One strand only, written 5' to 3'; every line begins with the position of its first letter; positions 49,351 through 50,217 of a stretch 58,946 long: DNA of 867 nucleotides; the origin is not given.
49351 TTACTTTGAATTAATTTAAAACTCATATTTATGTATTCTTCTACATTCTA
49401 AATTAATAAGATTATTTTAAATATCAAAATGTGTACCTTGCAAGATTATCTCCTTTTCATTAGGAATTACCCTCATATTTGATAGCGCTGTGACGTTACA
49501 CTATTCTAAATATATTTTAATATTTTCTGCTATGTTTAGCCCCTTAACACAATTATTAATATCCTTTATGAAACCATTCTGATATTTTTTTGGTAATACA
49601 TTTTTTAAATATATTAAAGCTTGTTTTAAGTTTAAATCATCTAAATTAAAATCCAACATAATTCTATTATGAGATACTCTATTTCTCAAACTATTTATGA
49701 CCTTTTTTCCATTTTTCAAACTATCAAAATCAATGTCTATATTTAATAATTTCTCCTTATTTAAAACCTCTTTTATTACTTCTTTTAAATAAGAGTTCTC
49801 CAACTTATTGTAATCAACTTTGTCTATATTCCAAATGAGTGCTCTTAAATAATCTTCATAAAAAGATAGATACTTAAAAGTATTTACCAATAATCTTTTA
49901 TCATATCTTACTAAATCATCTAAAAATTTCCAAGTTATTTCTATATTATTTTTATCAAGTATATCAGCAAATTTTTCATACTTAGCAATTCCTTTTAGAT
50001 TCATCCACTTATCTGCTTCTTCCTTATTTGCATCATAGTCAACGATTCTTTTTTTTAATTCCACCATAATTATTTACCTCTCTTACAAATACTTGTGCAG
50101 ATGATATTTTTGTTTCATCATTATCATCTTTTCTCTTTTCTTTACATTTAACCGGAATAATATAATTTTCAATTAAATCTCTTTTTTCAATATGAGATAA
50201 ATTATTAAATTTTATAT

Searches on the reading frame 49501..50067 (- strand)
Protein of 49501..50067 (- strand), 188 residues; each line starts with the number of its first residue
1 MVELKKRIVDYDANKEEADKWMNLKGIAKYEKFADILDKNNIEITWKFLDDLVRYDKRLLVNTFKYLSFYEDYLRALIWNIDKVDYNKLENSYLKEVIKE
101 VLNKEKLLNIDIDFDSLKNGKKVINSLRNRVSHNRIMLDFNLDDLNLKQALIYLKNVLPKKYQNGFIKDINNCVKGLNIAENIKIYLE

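Call 4: search_protein_families(library=pfam, proteins=[window:49501-50067:-], max_evalue=1)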
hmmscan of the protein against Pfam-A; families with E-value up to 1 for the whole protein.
window:49501-50067:- (188 aa): 3 families
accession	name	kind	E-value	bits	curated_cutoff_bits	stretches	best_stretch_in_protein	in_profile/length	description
PF22727.1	NCH2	-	0.0034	17.9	27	1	3-50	7-55/96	NACHT C-terminal Helical domain 2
PF20458.3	DUF6711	-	0.0072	17.1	27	1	106-165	27-83/134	Family of unknown function (DUF6711)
PF07751.16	Abi_2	-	0.051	14.3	25.6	0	109-137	158-182/184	Abi-like protein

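Call 5: search_protein_families(library=padloc, proteins=[window:49501-50067:-], max_evalue=1)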
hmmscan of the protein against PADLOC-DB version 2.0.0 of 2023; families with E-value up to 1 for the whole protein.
window:49501-50067:- (188 aa): 1 family
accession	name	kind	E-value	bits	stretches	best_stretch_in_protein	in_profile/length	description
PDLC04905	PDC-S09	-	0.012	13.9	1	49-100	42-93/101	-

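Call 6: search_protein_families(library=ncbifam, proteins=[window:49501-50067:-], max_evalue=1)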
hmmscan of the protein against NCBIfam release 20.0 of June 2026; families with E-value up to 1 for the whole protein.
window:49501-50067:- (188 aa): 0 families

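Call 9: search_solved_structures(query=window:49501-50067:-, max_evalue=1, show_alignments=1)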
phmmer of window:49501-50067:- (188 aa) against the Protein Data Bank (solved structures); distinct sequences matched with E-value up to 1: 3.
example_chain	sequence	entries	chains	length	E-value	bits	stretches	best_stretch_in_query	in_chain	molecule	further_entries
5h61_A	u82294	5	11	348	0.1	15.8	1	87-169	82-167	Transferase | Putative cytoplasmic protein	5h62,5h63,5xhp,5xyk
8iah_M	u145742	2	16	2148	0.12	15.5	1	38-115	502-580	Spectrin beta chain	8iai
3lua_A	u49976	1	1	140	0.26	14.5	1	65-153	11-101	Response regulator receiver protein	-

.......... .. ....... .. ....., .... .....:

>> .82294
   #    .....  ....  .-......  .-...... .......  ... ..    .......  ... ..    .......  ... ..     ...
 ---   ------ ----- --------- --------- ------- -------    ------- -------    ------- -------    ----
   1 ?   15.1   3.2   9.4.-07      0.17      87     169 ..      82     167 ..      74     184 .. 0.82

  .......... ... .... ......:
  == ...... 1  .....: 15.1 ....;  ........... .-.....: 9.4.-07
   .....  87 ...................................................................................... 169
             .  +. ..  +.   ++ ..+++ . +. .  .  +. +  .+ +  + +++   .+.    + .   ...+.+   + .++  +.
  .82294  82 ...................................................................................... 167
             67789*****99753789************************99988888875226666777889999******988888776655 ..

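Call 27: find_homologous_proteins(query=window:49501-50067:-, max_evalue=0.001)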
Query window:49501-50067:- (188 aa): 24 proteins with E <= 0.001 among 232 candidates.
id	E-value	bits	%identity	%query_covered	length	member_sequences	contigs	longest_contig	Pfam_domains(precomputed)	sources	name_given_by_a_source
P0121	2.0e-109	381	98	100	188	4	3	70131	-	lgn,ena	-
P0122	1.7e-99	349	88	100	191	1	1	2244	-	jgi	-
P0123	9.1e-97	340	86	100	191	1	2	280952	-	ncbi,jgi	-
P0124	1.6e-93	330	82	99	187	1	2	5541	-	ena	-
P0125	5.5e-93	328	82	99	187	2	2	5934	-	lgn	-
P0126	1.8e-85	303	77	99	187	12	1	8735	-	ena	-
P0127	3.0e-85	303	79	100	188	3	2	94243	-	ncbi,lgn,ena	-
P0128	2.1e-83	297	75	98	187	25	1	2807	-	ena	-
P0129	1.7e-77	277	71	99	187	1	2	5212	-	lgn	-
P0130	1.7e-74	268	71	98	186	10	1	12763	-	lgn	-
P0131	4.3e-66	240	86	71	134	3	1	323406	-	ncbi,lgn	-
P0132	6.1e-64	233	68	88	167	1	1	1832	-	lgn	-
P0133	2.3e-63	231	64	99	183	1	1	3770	-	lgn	-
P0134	5.5e-52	194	53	99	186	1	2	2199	-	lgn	-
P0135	1.1e-50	190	54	98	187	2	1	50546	-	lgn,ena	-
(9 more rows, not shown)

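Call 43: predict_structure(alignment_id=A4)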
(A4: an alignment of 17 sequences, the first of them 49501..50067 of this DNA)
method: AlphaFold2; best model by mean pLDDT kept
length: 188 residues; sequences in the alignment: 17
mean_pLDDT: 94.2   pTM: 0.88
mean pLDDT of the five models: 94.2, 94.1, 94.0, 93.9, 93.5
residues with pLDDT >= 90: 168; 70-90: 18; 50-70: 2; < 50: 0
segments of 3 or more residues with pLDDT < 50: none
pLDDT, mean of each block of 10 residues (from residue 1): 90 96 91 96 97 98 97 93 89 94 88 91 96 95 95 96 97 97 96
secondary structure, 60 per line:
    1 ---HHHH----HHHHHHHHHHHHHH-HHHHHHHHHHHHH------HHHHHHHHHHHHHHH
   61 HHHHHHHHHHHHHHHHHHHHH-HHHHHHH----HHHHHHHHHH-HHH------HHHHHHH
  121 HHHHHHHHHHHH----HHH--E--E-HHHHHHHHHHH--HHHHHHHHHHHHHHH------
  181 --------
elements in order: H4-7 H12-25 H27-39 H46-81 H83-89 H94-103 H114-132 H147-157 H160-174

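Call 47: fold_search(model_id=the predicted structure, library=pdb)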
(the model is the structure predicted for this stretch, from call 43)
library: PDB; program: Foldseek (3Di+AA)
matches with E <= 10: 25; with E <= 0.001: 0
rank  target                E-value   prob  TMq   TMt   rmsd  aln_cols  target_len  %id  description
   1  8vz6_A                5.3e-01  0.93  0.59  0.40   7.1       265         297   12  PbAbiF dimer bound to ncRNA (released 2025-02-12)
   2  6e8g_A                1.4e+00  0.12  0.22  0.24  13.1       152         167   13  CryoEM reconstruction of IST1-CHMP1B copolymer filament bound to ssDNA at 2.9 Angstrom resolution (released 2018-08-15)
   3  3jc1_Aa               3.3e+00  0.06  0.20  0.20  13.8       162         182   11  Electron cryo-microscopy of the IST1-CHMP1B ESCRT-III copolymer (released 2015-12-16)
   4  6tz4_01               3.9e+00  0.05  0.20  0.21  13.5       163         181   13  CryoEM reconstruction of membrane-bound ESCRT-III filament composed of CHMP1B+IST1 (right-handed) (released 2020-04-08)
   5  3frr                  4.5e+00  0.05  0.19  0.19  13.9       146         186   11  Structure of human IST1(NTD) - (residues 1-189)(P21) (released 2009-06-30)
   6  9eca_A                4.7e+00  0.12  0.30  0.12   9.4       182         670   13  Intermediate state of wild-type EsCas13d ternary complex with C4A mismatch (released 2025-11-19)
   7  7uij_D                4.7e+00  0.06  0.19  0.21  14.6       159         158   11  Structural studies of B5-OspC complex (released 2023-04-05)
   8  8v2q_B                6.7e+00  0.04  0.22  0.22  14.0       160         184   18  CHMP1B/IST1 ssRNA bound copolymer (released 2024-11-27)
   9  8i7o_C7               6.7e+00  0.02  0.15  0.12  23.9       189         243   13  In situ structure of axonemal doublet microtubules in mouse sperm with 16-nm repeat (released 2023-10-11)
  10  8d8j_O                7.4e+00  0.02  0.17  0.16  14.6       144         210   12  Yeast mitochondrial small subunit assembly intermediate (State 1) (released 2022-12-21)
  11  2asr                  7.7e+00  0.04  0.18  0.23  16.2       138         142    6  THE THREE-DIMENSIONAL STRUCTURE OF THE ASPARTATE RECEPTOR FROM ESCHERICHIA COLI (released 1994-11-01)
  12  6w6x_A                7.7e+00  0.03  0.18  0.24  16.6       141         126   17  Crystal Structure of ABLE Apo-protein (released 2020-08-26)
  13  5fdo_D                7.7e+00  0.02  0.14  0.17  11.1       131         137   11  Mcl-1 complexed with small molecule inhibitor (released 2016-03-02)
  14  9ecc_A                8.1e+00  0.02  0.15  0.04  17.6       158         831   13  Inactive state of wild-type EsCas13d ternary complex with U10G mismatch (released 2025-11-19)
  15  7rps                  8.1e+00  0.02  0.14  0.16  19.6       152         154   13  B. miyamotoi FbpB complement inhibitory domain (released 2022-04-27)
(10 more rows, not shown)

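Call 71: find_encoding_contigs(protein=P0131, flank=5000, max_places=2)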
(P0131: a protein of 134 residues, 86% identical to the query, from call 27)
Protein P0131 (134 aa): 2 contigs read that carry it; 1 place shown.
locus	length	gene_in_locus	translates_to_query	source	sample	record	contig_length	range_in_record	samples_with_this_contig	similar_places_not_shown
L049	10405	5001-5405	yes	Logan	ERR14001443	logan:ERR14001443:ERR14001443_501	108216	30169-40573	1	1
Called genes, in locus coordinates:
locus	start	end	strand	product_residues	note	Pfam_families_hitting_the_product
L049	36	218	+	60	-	-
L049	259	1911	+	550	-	-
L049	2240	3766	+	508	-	-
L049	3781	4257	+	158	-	-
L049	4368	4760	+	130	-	-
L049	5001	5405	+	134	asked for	-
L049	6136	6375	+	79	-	PF13560:HTH_31, PF12844:HTH_19, PF01381:HTH_3, PF13443:HTH_26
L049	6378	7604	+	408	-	PF20296:MTaX1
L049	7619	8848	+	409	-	PF00145:DNA_methylase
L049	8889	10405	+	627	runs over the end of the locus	-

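Call 93: search_dna_similar(query=window:49501-50067:-, collection=phages, mode=protein, max_evalue=0.001, max_rows=15)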
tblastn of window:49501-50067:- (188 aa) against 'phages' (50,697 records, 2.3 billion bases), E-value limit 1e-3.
Records with a match: 1; places in all: 1; records where one place covers at least 80% of the query: 1.
Best place of each record, by identity: <60% 1.
By first word of the organism name: phage 1.
By host as written in the record: - 1.
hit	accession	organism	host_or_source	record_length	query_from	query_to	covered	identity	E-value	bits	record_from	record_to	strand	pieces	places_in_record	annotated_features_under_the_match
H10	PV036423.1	phage NatCom_17901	human feces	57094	11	170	85%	26.5%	4e-6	52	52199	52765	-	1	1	hypothetical protein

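Call 104: search_solved_structures(query=A7, max_evalue=10, show_alignments=2)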
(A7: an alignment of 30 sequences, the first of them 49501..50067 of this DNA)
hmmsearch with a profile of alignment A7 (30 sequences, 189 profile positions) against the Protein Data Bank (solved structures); distinct sequences matched with E-value up to 10: 10.
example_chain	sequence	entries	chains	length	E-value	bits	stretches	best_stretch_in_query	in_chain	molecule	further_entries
8vz6_A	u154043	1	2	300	0.0047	19.9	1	19-140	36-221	Abi family protein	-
3b81_A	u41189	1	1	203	0.0061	19.5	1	61-141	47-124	Transcriptional regulator, AcrR family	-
6klu_B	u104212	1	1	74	0.055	16.4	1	79-135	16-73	Troponin T, cardiac muscle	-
7vg7_B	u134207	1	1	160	0.1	15.5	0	149-178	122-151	Uteroglobin,PB1m6A9 peptide,Uteroglobin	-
6jpm_A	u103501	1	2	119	0.11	15.4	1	93-177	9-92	Odorant binding protein 4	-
7vf3_B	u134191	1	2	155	0.14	15.1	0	149-177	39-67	Uteroglobin,PB1m7 peptide,Uteroglobin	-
8z9u_B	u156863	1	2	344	0.19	14.7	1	111-171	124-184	Tetrahydromethanopterin S-methyltransferase subunit H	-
6wc3_A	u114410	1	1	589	0.59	13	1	30-74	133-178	Protein transport protein TIP20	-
8oyw_A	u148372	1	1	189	0.64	12.9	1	53-112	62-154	De novo designed soluble Rhomboid protease-like protein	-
6nz3_A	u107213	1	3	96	2.3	11.1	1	92-152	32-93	Design construct XAA_GGHN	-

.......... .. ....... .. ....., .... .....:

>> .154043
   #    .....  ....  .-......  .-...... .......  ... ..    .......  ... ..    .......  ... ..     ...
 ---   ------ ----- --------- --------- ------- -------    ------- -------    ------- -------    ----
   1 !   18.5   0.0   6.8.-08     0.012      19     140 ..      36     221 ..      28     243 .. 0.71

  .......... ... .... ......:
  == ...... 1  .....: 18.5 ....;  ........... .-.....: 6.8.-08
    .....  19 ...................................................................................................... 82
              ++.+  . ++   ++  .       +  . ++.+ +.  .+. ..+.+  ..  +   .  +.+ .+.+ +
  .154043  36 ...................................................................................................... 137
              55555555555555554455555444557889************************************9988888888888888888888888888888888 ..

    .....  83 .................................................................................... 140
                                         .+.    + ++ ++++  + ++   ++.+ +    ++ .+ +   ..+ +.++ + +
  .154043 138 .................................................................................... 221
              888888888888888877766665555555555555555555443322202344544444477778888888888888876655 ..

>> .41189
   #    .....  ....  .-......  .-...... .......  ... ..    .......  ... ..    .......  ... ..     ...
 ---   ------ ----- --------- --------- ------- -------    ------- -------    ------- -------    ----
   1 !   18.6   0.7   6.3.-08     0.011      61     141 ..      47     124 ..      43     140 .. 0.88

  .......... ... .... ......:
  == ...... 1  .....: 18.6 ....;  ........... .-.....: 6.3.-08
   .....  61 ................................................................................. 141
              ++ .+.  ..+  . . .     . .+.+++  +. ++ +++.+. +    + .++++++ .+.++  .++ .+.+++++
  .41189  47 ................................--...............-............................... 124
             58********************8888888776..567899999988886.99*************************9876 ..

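Call 107: find_related_loci(query=A7, collection=metagenome_contigs, flank=3000)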
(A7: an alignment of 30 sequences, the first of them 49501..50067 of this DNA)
Query A7 (188 aa) in metagenome_contigs; peptide patterns used: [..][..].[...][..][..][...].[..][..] (x = any residue, [..] = any of these).
109 stretches matched a pattern; 66 encode a relative of the query (tblastn E <= 1e-3); 66 distinct loci.
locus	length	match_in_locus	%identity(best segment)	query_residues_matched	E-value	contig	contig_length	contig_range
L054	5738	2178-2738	76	1-187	1e-85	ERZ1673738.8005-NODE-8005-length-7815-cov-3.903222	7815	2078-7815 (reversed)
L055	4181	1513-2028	76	1-172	3e-81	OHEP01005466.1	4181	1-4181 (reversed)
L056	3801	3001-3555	50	4-187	2e-52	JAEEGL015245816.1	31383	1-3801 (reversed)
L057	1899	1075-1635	47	2-187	4e-51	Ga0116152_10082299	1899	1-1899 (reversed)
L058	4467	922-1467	45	5-185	1e-49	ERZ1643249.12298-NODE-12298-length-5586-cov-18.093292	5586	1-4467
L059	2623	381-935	45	2-185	2e-47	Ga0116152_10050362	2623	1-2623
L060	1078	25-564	49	5-187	4e-49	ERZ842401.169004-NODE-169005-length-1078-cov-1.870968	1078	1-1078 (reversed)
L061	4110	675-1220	45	5-185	2e-46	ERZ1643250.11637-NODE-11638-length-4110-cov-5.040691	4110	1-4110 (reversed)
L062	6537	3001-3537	42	1-179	1e-33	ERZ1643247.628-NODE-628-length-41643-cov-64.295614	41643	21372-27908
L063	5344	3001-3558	38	2-187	3e-33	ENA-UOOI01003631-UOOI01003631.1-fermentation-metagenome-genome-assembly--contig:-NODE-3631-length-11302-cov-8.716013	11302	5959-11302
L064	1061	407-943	38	1-179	6e-31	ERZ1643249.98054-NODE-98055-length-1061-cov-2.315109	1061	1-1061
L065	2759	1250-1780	36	8-188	3e-27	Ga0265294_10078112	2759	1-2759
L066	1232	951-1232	49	5-97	3e-22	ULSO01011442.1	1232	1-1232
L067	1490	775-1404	27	10-173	5e-11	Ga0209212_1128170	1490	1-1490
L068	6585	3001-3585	28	15-176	9e-11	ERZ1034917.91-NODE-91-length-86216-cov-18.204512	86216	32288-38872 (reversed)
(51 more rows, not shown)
